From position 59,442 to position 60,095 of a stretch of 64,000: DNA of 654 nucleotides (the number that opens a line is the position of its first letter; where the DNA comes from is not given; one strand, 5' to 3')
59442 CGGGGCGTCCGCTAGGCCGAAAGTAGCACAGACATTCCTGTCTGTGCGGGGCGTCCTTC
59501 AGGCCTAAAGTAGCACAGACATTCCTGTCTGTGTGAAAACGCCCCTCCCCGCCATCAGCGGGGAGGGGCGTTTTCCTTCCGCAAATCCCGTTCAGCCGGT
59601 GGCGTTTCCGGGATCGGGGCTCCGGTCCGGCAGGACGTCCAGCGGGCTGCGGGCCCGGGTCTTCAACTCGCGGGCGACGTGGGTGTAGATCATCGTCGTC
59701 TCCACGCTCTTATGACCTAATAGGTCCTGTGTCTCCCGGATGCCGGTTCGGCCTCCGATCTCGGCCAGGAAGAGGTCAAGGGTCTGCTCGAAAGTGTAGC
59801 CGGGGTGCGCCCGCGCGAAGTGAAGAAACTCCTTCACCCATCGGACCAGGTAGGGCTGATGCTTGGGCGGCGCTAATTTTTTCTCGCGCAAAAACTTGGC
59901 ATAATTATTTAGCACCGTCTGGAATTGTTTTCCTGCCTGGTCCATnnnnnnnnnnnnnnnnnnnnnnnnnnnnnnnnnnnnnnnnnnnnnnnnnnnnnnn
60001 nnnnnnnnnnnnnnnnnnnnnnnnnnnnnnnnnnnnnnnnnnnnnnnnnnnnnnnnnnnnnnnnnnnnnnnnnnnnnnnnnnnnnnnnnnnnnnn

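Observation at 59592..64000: Second integron: internally deleted intI remnant, AT-rich attI-like region and a six-cassette array with clear attC sites, ending in an IS110-like gene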

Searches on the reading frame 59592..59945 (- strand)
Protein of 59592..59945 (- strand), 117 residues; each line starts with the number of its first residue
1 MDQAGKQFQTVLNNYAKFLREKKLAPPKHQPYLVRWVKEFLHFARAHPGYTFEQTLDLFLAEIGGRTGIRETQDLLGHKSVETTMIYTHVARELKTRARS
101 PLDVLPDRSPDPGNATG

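Call 4: search_protein_families(library=pfam, proteins=[window:59592-59945:-], max_evalue=1)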
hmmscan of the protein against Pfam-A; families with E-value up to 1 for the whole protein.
window:59592-59945:- (117 aa): 1 family
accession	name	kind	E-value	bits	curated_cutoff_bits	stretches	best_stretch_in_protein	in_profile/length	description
PF00589.27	Phage_integrase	-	0.0001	22.6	27.1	1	69-92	147-170/172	Phage integrase family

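Call 7: find_homologous_proteins(query=window:59592-59945:-)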
Query window:59592-59945:- (117 aa): 339 proteins with E <= 0.001 among 423 candidates; the best 120 are listed.
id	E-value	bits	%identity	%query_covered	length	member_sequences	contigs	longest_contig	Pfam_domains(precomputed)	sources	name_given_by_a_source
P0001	2.0e-73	262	100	100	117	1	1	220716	-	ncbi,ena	-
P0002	2.9e-33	133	48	90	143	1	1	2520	-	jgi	jgi:integrase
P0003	1.8e-29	120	69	47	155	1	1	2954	PF00589.28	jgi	jgi:integrase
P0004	8.8e-29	118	52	82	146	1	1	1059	-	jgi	jgi:hypothetical protein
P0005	4.6e-28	116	58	95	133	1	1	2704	-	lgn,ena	-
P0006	1.8e-26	111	73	60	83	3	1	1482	-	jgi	jgi:hypothetical protein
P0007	5.1e-26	109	56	85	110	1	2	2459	-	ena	-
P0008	9.5e-26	108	73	61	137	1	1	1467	-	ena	-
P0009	1.4e-25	108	67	62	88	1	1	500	-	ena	-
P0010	1.9e-25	107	68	62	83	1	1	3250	-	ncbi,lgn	-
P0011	2.6e-25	107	56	85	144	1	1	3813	-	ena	-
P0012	4.3e-25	106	67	62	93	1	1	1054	-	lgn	-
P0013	4.3e-25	106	70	60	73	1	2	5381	-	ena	-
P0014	7.3e-25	105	58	79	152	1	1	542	PF13495.13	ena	-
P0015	7.7e-25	105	68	62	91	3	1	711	-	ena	-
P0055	1.3e-21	95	69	55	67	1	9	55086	-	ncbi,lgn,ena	-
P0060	3.0e-21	94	66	62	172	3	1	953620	PF13495.13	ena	-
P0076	2.5e-20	91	70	52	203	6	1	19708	PF13495.13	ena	-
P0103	3.3e-17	81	48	90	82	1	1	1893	PF00589.28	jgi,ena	-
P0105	1.1e-16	79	42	90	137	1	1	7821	PF00589.28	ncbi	-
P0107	2.1e-16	78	39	90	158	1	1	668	PF00589.28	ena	-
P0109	1.7e-15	75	38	81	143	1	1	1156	PF00589.28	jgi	jgi:integrase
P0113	6.3e-14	70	44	85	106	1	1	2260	PF00589.28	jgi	jgi:hypothetical protein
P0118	2.0e-13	69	71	32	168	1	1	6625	PF00589.28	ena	-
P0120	2.8e-13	68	33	81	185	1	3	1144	PF00589.28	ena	-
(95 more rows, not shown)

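Call 8: search_solved_structures(query=window:59592-59945:-, max_evalue=10, show_alignments=3)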
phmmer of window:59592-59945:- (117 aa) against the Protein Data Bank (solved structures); distinct sequences matched with E-value up to 10: 10.
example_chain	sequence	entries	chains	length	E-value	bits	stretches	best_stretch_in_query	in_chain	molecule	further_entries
2a3v_A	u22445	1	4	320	5.9e-06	29.9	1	50-102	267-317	site-specific recombinase IntI4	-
5dcf_A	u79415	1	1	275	0.02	18.5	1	68-94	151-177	Tyrosine recombinase XerD,DNA translocase FtsK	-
1a0p_A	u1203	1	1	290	0.027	18.1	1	68-94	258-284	SITE-SPECIFIC RECOMBINASE XERD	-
5hxy_A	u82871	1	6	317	0.066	16.8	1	68-91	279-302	Tyrosine recombinase XerA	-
4a8e_A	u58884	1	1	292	0.12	16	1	67-95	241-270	PROBABLE TYROSINE RECOMBINASE XERC-LIKE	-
9i5v_14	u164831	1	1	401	0.29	14.7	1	71-93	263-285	Ribosome-associated translation inhibitor RaiA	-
5dor_A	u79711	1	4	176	0.4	14.3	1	69-95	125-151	Integrase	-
5c6k_A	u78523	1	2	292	0.68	13.6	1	69-95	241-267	Integrase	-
6eqo_A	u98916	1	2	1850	1.5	12.5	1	45-82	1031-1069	Acetyl-coenzyme A synthetase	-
5jjv_A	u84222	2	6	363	1.5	12.4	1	30-95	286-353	Tyrosine recombinase XerH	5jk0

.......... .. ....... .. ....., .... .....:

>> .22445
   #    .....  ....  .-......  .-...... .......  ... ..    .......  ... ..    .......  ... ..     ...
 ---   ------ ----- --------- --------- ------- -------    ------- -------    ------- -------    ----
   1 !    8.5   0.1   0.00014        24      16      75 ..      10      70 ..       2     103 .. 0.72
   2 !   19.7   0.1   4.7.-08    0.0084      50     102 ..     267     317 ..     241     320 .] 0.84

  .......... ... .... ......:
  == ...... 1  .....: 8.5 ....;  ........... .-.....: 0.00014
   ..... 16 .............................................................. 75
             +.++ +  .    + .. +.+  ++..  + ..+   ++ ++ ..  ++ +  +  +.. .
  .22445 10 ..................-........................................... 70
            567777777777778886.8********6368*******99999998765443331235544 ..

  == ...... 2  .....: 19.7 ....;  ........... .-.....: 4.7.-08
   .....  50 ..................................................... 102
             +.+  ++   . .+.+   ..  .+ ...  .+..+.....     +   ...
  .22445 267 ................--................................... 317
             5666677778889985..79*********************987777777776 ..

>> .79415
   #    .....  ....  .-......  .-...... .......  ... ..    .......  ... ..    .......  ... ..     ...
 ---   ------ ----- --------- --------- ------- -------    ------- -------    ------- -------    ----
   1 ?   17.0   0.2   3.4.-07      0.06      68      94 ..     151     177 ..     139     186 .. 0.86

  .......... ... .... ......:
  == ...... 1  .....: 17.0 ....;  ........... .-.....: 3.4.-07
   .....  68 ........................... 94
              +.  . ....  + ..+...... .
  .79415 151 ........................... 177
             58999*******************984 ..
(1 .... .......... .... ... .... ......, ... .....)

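Call 10: find_encoding_contigs(protein=window:59592-59945:-, flank=10000, max_places=4)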
Protein window:59592-59945:- (117 aa): no gene with exactly this product is on record in the collection.

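Call 12: find_encoding_contigs(protein=P0001, flank=10000, max_places=4)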
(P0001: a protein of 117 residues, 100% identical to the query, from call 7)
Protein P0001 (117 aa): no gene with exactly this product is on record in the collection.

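Call 18: find_encoding_contigs(protein=P0060, flank=6000, max_places=2)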
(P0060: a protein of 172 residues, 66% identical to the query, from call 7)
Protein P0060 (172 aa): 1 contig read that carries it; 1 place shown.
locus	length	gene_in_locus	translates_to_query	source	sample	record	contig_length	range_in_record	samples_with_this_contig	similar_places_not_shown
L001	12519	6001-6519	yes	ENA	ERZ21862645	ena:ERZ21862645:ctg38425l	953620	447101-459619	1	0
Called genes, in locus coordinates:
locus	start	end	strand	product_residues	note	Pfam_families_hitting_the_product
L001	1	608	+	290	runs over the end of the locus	PF00595:PDZ (weak), PF13180:PDZ_2, PF17820:PDZ_6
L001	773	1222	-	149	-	-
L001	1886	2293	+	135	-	-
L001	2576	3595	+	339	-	PF13088:BNR_2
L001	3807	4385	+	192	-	-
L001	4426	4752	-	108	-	-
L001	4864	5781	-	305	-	PF18864:AbiTii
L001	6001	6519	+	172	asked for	PF13495:Phage_int_SAM_4 (weak)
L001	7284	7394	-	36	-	-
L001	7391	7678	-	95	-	-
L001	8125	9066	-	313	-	PF03781:FGE-sulfatase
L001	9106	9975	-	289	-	PF01694:Rhomboid, PF20216:DUF6576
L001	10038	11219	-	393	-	-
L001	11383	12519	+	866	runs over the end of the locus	PF02321:OEP (faint)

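Call 19: find_encoding_contigs(protein=P0076, flank=6000, max_places=2)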
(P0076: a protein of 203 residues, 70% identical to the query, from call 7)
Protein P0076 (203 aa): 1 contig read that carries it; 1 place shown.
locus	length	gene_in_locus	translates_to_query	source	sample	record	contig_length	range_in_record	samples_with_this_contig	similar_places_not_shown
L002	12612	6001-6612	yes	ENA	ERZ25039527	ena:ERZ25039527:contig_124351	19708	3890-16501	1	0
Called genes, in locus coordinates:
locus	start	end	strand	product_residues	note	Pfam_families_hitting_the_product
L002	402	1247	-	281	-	PF00069:Pkinase, PF07714:PK_Tyr_Ser-Thr, PF14326:DUF4384 (weak)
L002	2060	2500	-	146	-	PF04542:Sigma70_r2 (weak)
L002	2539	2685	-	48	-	-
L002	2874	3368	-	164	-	PF13358:DDE_3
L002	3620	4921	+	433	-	PF03050:DDE_Tnp_IS66 (faint)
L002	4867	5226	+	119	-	PF03050:DDE_Tnp_IS66 (weak)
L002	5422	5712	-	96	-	-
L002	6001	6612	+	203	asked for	PF13495:Phage_int_SAM_4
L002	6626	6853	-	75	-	-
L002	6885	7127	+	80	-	-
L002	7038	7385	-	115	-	-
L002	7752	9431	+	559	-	PF14104:DUF4277 (weak)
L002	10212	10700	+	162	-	-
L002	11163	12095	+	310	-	-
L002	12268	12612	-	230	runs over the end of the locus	PF13683:rve_3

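Call 20: find_encoding_contigs(protein=P0055, flank=6000, max_places=3)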
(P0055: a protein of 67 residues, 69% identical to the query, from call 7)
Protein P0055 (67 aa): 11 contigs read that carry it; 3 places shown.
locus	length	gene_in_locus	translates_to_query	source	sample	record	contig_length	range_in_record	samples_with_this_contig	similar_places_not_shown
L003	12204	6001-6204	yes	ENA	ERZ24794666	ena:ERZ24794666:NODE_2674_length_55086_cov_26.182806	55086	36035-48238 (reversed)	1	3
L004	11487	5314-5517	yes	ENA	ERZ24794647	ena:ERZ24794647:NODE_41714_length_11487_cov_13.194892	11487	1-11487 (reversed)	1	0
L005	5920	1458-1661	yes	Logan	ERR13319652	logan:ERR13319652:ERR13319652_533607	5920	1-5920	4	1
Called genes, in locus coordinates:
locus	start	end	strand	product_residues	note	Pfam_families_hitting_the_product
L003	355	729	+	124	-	PF13635:DUF4143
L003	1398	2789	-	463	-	PF04326:SLFN_AlbA_2, PF13749:HATPase_c_4, PF08220:HTH_DeoR (weak)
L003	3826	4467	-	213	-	PF00583:Acetyltransf_1, PF13508:Acetyltransf_7 (weak)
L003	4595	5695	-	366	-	PF13676:TIR_2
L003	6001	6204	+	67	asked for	-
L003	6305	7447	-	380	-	PF05014:Nuc_deoxyrib_tr (faint)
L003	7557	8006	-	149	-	-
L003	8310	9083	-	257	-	PF01582:TIR, PF13676:TIR_2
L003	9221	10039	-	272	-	PF07885:Ion_trans_2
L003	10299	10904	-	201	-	-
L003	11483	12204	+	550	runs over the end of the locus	-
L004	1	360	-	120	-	?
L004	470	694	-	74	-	-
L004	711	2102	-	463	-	PF04326:SLFN_AlbA_2, PF13749:HATPase_c_4, PF08220:HTH_DeoR (weak)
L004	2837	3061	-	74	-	-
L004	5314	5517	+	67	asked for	-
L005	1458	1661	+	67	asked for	-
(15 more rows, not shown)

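Call 28: search_protein_representatives(protein=P0076)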
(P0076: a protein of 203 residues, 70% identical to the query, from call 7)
Query: 203 residues. Proteins with E-value up to 0.001 (for the whole library): 9140; up to 1e-10: 2256; up to 1e-30: 32. The best 150 are listed.
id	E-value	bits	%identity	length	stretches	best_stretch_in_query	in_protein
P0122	2.5e-55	203.7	61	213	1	9-194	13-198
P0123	3.2e-52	193.6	50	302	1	9-188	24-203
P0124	3.5e-46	173.9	66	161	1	54-184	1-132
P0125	4.9e-45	170.1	65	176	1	10-133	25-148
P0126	5.9e-45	169.9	88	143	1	9-98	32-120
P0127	1.9e-43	165.0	92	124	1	101-189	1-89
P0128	1.8e-41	158.5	81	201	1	10-99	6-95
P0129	8.9e-41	156.2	60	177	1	46-172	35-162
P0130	4.4e-40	154.0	61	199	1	54-190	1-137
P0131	4.8e-40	153.8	90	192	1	98-180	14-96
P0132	1.8e-39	152.0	83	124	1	9-92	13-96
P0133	1.4e-38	149.0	45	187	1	13-172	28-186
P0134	5.6e-38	147.1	78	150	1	99-193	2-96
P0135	3.3e-36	141.3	68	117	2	5-88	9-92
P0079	9.1e-36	139.9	57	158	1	9-135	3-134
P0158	1.4e-27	113.2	47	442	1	11-186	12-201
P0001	1.4e-20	90.3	70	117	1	9-69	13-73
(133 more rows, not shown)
